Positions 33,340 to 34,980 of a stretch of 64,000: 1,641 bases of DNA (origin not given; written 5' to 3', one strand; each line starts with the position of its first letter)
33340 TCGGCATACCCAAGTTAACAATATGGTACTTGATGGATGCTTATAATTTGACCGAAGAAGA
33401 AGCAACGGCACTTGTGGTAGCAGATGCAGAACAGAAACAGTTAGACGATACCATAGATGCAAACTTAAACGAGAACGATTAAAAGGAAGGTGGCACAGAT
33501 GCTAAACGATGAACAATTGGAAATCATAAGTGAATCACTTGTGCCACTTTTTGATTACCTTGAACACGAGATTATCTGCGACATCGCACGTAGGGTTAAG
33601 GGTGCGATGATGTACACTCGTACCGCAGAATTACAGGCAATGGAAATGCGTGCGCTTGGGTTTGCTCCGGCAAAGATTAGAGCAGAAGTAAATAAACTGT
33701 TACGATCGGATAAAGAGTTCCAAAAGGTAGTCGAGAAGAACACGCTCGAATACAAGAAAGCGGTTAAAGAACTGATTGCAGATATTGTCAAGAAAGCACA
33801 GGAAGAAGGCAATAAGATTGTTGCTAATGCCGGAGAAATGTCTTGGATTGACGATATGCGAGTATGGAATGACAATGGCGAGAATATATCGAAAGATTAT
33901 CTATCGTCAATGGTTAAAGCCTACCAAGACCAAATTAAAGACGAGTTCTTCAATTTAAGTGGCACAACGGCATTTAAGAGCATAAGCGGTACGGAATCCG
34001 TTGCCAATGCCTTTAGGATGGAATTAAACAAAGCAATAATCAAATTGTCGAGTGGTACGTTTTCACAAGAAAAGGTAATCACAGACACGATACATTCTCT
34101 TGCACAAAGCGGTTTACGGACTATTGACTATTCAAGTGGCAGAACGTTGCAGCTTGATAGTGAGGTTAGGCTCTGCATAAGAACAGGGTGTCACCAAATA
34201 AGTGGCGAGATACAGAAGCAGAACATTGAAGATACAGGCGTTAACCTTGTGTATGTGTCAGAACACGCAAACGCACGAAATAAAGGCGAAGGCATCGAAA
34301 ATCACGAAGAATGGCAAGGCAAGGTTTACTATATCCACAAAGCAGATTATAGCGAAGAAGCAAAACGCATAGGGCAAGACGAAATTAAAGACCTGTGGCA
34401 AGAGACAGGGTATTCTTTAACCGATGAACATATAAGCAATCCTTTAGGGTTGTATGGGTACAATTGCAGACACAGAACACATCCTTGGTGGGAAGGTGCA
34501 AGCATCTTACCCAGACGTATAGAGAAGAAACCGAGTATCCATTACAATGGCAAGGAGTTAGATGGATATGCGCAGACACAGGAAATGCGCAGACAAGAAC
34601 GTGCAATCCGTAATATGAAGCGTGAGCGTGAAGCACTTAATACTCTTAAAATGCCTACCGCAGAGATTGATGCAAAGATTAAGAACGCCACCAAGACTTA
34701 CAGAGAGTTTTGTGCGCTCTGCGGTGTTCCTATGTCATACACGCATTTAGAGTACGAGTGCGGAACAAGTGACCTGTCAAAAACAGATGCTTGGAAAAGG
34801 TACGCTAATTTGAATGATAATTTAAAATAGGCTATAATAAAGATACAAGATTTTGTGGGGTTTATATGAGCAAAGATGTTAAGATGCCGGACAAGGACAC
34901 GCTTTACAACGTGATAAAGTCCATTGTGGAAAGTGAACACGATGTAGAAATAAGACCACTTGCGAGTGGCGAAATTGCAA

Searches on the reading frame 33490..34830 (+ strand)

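Call 26: search_protein_families(library=pfam, max_evalue=0.001, proteins=[window:33490-34830:+])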
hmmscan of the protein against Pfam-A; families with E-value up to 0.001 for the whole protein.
window:33490-34830:+ (446 aa): 2 families
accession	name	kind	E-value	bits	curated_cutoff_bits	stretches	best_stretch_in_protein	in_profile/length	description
PF06152.16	Phage_min_cap2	-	2.3e-84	283.9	26.3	1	5-409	1-366/366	Phage minor capsid protein 2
PF15825.10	FAM25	-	0.00084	20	27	0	83-116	10-44/65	FAM25 family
